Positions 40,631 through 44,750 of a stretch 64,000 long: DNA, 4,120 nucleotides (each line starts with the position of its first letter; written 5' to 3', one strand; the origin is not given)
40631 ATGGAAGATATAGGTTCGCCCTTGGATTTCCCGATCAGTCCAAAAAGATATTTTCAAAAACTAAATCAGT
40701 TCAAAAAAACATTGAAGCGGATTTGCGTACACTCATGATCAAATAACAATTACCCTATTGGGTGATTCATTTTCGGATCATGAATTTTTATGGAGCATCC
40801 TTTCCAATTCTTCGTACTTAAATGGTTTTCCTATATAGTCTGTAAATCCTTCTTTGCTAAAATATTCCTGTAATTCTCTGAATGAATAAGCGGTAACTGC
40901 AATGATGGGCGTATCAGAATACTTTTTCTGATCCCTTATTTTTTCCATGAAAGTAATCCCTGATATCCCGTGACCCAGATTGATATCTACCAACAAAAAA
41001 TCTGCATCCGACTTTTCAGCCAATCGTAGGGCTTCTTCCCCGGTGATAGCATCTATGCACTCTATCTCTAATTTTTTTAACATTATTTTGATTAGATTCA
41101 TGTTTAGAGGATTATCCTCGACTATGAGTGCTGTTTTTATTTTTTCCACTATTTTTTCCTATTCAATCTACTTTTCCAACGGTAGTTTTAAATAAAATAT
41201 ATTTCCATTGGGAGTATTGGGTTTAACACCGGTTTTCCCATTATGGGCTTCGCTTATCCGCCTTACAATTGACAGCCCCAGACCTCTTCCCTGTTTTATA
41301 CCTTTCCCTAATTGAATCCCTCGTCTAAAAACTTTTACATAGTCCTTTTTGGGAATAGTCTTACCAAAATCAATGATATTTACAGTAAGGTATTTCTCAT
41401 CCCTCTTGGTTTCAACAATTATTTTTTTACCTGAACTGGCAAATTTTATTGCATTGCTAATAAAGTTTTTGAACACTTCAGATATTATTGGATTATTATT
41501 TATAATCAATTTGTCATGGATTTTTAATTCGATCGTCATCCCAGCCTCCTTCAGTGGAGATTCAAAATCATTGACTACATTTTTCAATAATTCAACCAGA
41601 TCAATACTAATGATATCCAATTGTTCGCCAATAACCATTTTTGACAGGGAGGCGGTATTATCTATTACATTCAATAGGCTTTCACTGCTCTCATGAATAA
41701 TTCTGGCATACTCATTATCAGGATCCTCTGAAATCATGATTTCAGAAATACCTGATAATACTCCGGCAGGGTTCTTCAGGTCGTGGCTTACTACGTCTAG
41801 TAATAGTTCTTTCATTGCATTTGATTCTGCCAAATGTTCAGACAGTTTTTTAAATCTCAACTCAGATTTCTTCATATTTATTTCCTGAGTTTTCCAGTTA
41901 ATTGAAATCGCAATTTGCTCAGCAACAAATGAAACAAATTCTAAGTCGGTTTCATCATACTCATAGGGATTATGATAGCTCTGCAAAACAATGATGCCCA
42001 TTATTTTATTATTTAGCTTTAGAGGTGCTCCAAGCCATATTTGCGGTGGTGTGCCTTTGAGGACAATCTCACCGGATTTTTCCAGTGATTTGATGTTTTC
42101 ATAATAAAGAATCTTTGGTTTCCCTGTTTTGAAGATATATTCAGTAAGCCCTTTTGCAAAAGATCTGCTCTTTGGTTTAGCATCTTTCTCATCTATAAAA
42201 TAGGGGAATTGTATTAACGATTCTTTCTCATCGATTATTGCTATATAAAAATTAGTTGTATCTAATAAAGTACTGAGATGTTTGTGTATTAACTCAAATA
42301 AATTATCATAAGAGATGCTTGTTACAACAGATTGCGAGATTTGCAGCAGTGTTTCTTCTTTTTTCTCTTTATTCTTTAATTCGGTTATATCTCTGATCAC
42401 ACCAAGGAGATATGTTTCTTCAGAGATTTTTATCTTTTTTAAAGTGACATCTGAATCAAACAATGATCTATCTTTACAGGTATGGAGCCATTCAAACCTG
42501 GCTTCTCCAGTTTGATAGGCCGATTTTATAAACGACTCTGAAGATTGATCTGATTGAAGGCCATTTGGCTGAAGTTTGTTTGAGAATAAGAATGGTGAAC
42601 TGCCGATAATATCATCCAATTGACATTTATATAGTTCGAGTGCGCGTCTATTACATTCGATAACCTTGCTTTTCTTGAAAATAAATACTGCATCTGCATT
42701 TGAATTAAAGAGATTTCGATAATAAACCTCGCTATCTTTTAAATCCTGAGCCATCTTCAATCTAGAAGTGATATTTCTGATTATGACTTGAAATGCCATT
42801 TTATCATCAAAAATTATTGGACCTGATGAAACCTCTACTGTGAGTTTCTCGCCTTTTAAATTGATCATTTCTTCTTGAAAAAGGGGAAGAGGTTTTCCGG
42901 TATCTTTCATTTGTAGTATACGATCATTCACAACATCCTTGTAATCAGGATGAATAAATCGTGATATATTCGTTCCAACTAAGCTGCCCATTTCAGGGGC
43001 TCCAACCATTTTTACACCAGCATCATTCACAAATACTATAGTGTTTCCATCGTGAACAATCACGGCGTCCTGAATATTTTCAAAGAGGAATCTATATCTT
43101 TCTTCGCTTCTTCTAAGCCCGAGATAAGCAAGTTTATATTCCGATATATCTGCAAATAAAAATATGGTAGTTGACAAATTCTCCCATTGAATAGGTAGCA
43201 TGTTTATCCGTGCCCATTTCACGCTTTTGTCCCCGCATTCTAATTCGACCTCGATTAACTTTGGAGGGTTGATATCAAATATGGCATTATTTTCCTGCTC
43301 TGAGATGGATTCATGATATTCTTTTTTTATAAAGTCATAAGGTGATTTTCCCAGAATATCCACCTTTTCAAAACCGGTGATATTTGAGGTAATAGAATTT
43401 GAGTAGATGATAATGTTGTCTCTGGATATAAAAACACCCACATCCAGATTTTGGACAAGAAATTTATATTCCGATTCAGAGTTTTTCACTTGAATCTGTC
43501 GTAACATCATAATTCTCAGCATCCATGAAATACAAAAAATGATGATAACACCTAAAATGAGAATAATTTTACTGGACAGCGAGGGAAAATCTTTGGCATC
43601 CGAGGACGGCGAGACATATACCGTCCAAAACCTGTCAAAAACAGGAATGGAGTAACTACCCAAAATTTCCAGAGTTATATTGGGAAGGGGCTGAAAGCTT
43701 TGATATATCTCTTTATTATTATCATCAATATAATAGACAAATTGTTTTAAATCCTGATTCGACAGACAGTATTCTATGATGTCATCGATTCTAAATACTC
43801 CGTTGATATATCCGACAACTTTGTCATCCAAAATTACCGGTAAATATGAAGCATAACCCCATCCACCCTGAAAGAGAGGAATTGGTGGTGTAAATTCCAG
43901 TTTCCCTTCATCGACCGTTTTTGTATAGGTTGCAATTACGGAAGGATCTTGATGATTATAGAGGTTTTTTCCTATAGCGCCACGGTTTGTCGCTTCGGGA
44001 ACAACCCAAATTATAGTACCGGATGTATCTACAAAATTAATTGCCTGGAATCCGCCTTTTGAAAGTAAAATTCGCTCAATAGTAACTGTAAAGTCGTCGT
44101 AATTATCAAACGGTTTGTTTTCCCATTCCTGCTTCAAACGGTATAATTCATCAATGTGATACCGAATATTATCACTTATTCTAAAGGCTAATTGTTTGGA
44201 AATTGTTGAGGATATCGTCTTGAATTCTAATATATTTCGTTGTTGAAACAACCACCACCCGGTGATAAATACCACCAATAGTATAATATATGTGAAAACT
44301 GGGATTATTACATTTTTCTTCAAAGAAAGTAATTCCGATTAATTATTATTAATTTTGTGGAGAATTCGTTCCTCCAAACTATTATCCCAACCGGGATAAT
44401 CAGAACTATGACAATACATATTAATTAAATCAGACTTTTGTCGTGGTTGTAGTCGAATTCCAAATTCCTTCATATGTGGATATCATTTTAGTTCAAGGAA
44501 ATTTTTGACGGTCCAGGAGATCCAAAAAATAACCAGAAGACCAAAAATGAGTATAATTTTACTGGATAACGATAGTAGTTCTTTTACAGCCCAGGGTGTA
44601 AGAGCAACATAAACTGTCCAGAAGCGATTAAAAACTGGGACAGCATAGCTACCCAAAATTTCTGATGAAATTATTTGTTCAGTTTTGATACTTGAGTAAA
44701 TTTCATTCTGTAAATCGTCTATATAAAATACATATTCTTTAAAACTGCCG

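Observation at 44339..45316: Stand-alone copy of a kinase's TM-sensor-TM input module immediately upstream of that kinase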

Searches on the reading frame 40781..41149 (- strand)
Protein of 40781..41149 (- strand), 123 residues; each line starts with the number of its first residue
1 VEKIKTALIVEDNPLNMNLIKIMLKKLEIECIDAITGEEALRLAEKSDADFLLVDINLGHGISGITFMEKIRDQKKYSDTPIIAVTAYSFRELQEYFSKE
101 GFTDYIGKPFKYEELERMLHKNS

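Call 4: search_protein_families(library=pfam, proteins=[window:40781-41149:-], max_evalue=0.1)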
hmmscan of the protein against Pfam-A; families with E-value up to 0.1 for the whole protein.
window:40781-41149:- (123 aa): 4 families
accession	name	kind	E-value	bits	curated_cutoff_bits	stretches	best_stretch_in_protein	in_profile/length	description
PF00072.30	Response_reg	-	1.4e-21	77.2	30.2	1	8-119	2-110/111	Response regulator receiver domain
PF23198.2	PDE8A_N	-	0.0018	18.7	29.6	1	24-97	30-103/147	PDE8A-like, N-terminal domain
PF20274.4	cREC_REC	-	0.05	14.7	27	1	34-85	18-72/88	Cyclic-phosphate processing Receiver domain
PF06490.17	FleQ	-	0.077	13.8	22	1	8-121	3-105/108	Flagellar regulatory protein FleQ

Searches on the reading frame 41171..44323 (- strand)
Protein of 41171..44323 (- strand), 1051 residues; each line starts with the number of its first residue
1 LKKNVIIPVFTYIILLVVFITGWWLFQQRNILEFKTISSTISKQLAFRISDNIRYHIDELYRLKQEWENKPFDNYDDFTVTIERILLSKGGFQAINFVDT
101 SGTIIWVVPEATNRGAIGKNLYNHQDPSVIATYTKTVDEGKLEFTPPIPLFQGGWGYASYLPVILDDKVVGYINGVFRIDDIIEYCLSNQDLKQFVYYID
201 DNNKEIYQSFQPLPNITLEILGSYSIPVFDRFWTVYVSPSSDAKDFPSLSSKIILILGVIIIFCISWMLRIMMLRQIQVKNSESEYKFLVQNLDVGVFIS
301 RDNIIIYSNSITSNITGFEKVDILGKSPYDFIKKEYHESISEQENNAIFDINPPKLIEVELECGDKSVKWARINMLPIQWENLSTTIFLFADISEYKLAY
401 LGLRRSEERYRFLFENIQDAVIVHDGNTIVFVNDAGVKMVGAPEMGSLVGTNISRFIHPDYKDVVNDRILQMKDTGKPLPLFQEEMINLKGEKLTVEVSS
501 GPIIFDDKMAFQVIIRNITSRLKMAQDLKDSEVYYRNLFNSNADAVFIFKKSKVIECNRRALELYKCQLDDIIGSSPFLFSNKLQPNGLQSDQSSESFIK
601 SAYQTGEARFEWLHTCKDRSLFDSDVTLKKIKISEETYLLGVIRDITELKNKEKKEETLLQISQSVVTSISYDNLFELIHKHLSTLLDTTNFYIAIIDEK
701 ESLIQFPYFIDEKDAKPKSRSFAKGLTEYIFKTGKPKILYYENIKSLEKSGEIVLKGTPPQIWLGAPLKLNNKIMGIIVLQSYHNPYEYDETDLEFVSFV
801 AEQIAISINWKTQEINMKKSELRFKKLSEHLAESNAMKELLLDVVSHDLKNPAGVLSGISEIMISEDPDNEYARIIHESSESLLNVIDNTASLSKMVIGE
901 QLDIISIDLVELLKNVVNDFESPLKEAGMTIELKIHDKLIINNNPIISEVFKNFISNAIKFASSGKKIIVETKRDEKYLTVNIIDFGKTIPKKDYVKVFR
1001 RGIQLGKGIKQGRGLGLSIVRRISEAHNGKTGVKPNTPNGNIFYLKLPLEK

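Call 4: search_protein_families(library=pfam, proteins=[window:41171-44323:-], max_evalue=0.1)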
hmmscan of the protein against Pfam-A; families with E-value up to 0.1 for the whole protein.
window:41171-44323:- (1051 aa): 14 families
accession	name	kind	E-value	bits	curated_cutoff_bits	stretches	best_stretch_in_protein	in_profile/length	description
PF13426.13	PAS_9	-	2.3e-26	92.5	27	3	544-648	2-103/103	PAS domain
PF00989.32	PAS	-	2.2e-22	79.6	22.6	2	285-382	2-100/113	PAS fold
PF02518.31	HATPase_c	-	2e-17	64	26.4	1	947-1050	6-110/111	Histidine kinase-, DNA gyrase B-, and HSP90-like ATPase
PF13188.13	PAS_8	-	2.8e-16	59.2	21.8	2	408-460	1-53/65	PAS domain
PF13185.12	GAF_2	-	2.4e-12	47.7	28.6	1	671-808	3-135/136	GAF domain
PF03924.19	CHASE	-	2.4e-07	31.2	25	1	103-201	66-178/189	CHASE domain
PF01590.32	GAF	-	3e-07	31.5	22.4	1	728-808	56-133/133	GAF domain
PF00512.31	HisKA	-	1.5e-06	28.6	26.9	1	838-896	2-63/66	His Kinase A (phospho-acceptor) domain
PF13492.12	GAF_3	-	4.2e-05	24.4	27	1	675-808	5-127/129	GAF domain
PF08447.18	PAS_3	-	9.8e-05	23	25.6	0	429-503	1-75/89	PAS fold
PF08448.16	PAS_4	-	0.00015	22.4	23.1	0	551-583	14-47/110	PAS fold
PF02743.24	dCache_1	-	0.0017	18.3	45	1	37-214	10-196/240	Cache domain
PF14501.12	HATPase_c_5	-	0.012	15.9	22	1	947-1033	6-88/102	GHKL domain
PF13581.12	HATPase_c_2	-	0.017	15.6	27.4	1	947-1027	36-112/127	Histidine kinase-like ATPase domain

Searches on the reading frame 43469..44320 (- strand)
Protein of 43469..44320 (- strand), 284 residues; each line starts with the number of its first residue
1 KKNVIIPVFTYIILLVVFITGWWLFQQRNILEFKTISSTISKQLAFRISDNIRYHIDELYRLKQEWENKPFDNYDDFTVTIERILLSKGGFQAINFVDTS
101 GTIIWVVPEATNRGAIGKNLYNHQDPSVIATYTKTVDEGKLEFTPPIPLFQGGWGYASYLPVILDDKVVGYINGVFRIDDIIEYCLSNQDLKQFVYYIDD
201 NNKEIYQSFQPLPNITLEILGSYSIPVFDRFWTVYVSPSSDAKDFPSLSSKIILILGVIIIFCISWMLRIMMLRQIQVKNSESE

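Call 58: find_homologous_proteins(query=window:43469-44320:-, max_evalue=1e-20)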
Query window:43469-44320:- (284 aa): 2 proteins with E <= 1e-20 among 411 candidates.
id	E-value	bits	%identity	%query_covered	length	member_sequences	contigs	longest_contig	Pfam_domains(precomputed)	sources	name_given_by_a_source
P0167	2.1e-81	292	46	99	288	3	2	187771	PF03924.20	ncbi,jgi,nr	ncbi:MAG: CHASE domain-containing protein [Candidatus Marinimicrobia bacterium]|nr:CHASE domain-cont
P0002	1.6e-61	226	41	95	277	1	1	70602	PF02743.25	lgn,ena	-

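Call 59: find_encoding_contigs(protein=P0167, flank=8000, max_places=4)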
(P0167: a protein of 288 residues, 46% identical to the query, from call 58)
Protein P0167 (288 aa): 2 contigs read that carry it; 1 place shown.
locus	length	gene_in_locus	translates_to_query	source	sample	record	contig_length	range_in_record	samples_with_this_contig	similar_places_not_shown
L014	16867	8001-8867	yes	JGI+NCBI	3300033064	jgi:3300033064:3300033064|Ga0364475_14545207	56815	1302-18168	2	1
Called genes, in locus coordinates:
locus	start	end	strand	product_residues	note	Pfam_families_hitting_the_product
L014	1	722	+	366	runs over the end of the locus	PF01926:MMR_HSR1, PF02421:FeoB_N (weak), PF06071:YchF-GTPase_C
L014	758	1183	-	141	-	PF01220:DHquinase_II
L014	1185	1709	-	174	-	PF14803:Zn_ribbon_Nudix, PF00293:NUDIX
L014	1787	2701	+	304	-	PF00294:PfkB, PF08543:Phos_pyr_kin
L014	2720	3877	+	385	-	PF25062:ARM_TT21_N (faint), PF00515:TPR_1 (faint), PF07719:TPR_2 (faint), PF13181:TPR_8 (faint), PF13424:TPR_12 (faint), PF13428:TPR_14 (faint), PF23914:TPR_CcmH_CycH (weak), PF25063:ARM_TT21_C, +3 more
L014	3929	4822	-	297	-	PF01882:DUF58, PF13519:VWA_2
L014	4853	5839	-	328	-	PF00493:MCM (faint), PF20030:bpMoxR, PF07726:AAA_3, PF07728:AAA_5, PF17863:AAA_lid_2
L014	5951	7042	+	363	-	PF21016:RlmN_N, PF04055:Radical_SAM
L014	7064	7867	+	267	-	PF01048:PNP_UDP_1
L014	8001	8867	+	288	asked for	PF03924:CHASE (weak)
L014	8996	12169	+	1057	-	PF00989:PAS, PF13426:PAS_9, PF00989:PAS, PF13188:PAS_8, PF13426:PAS_9, PF01590:GAF, PF13185:GAF_2, PF02518:HATPase_c, +4 more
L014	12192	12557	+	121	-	PF00072:Response_reg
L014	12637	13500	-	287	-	-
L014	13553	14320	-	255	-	PF00149:Metallophos (weak), PF12850:Metallophos_2 (faint)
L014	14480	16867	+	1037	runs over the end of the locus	PF13485:Peptidase_MA_2, PF00930:DPPIV_N (faint), PF25174:Beta-prop_THOC3 (faint), PF26550:Tricorn_2nd, PF26549:Tricorn_N (weak), PF07676:PD40 (weak), PF26549:Tricorn_N, PF01103:Omp85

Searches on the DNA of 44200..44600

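Call 57: search_rna_families(source=window, start=44200, end=44600, threshold=evalue, max_evalue=1)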
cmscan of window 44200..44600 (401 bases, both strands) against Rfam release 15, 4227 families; matches with E-value up to 1: 0.
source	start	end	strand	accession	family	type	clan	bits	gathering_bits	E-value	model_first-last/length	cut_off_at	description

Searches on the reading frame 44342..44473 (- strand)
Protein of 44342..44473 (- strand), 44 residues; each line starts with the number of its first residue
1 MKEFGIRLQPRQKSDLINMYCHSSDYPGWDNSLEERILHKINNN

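Call 4: search_protein_families(library=pfam, proteins=[window:44342-44473:-], max_evalue=0.1)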
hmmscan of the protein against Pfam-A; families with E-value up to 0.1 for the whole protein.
window:44342-44473:- (44 aa): 0 families
